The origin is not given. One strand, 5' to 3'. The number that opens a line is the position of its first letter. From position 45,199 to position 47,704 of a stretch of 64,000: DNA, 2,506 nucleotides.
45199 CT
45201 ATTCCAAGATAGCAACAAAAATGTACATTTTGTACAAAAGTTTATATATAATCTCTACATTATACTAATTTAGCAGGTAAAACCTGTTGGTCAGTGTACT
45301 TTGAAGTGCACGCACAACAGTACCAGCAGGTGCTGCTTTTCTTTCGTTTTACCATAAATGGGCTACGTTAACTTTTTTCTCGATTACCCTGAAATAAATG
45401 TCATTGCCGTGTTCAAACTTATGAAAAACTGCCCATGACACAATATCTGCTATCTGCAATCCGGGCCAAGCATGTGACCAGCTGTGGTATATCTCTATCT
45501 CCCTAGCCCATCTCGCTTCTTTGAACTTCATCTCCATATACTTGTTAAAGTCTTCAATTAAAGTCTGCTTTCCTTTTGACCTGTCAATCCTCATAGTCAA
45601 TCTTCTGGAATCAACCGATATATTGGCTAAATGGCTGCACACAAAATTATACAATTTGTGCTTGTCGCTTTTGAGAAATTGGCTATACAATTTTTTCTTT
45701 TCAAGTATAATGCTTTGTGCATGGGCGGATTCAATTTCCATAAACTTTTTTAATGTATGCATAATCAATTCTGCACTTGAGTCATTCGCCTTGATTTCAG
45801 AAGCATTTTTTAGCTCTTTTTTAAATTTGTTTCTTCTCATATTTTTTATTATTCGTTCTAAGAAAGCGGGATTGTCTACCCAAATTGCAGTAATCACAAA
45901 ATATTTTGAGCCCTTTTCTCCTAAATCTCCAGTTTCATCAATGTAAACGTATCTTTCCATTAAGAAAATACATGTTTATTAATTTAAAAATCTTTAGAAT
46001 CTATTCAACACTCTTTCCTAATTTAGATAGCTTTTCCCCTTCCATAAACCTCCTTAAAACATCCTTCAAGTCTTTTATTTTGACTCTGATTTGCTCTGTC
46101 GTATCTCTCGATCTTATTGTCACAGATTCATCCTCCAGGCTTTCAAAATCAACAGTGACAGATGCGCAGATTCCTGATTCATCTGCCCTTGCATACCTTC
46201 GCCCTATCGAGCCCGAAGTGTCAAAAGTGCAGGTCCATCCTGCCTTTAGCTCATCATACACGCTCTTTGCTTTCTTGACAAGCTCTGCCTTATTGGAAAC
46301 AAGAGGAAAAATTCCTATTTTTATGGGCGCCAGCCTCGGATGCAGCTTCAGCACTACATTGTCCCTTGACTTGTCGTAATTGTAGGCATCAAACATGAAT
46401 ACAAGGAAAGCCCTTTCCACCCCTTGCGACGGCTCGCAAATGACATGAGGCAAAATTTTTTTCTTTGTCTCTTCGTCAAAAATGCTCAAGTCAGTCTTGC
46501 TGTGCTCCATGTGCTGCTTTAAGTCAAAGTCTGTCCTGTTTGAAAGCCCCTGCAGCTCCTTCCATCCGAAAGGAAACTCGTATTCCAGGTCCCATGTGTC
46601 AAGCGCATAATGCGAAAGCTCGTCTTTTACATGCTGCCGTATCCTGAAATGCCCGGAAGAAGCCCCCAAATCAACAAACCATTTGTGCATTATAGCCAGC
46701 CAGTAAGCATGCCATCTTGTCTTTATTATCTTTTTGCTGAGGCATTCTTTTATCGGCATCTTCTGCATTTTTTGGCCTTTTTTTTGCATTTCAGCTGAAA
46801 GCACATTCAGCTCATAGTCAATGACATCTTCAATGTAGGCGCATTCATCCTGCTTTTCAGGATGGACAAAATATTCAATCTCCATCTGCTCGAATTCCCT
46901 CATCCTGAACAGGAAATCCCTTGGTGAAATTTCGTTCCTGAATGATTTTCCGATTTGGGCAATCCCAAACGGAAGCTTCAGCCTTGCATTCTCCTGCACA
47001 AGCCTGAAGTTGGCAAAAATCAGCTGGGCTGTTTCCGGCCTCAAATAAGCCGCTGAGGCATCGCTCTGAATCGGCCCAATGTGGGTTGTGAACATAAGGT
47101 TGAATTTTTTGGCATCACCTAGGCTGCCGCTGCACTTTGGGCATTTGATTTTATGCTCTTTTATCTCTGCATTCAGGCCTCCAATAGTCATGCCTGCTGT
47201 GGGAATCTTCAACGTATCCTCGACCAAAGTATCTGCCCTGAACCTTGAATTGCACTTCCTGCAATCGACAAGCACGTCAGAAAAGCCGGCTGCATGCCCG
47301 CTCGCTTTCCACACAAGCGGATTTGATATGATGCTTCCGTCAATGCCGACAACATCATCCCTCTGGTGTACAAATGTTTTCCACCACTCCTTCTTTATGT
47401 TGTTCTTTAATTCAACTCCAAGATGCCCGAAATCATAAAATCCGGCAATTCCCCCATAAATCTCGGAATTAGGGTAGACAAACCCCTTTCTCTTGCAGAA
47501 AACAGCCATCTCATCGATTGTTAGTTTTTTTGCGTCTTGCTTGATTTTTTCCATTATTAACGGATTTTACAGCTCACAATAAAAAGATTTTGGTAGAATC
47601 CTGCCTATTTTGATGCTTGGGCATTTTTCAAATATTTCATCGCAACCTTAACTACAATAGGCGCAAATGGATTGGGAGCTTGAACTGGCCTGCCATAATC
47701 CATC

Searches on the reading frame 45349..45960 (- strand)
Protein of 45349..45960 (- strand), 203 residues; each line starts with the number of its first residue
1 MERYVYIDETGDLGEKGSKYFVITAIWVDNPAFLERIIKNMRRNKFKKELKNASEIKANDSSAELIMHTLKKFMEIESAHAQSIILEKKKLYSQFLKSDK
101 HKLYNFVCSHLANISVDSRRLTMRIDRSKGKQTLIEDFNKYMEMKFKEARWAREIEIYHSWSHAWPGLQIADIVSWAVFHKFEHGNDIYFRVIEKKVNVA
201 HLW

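Call 67: search_protein_families(library=pfam, proteins=[window:45349-45960:-])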
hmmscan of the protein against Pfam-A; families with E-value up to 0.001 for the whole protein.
window:45349-45960:- (203 aa): 1 family
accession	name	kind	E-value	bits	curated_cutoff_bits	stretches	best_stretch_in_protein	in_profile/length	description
PF12686.12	DUF3800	-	2.1e-16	61.4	21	1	4-180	1-148/149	Protein of unknown function (DUF3800)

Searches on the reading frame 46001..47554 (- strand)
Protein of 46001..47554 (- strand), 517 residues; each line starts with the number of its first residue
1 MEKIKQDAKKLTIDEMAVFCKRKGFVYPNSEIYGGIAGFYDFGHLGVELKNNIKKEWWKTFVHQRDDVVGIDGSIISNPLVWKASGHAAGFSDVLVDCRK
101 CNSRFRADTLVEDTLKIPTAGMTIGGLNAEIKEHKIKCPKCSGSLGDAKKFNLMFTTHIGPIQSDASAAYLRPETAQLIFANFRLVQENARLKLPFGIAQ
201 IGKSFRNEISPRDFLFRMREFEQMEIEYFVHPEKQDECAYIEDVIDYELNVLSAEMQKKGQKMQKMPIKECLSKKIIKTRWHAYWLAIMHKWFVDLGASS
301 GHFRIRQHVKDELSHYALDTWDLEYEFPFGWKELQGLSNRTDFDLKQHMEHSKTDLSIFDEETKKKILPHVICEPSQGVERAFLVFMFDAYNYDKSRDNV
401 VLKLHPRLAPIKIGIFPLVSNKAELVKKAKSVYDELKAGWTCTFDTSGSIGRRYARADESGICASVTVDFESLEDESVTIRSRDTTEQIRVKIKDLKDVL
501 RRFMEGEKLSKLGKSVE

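Call 67: search_protein_families(library=pfam, proteins=[window:46001-47554:-])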
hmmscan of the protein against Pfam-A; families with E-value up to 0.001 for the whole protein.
window:46001-47554:- (517 aa): 2 families
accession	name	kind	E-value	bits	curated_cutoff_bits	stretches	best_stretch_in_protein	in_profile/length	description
PF03129.25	HGTP_anticodon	-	2.3e-19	69.8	21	1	413-501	2-92/94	Anticodon binding domain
PF00587.30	tRNA-synt_2b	-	4.3e-10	40.4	29.3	1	167-383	9-172/179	tRNA synthetase class II core domain (G, H, P, S and T)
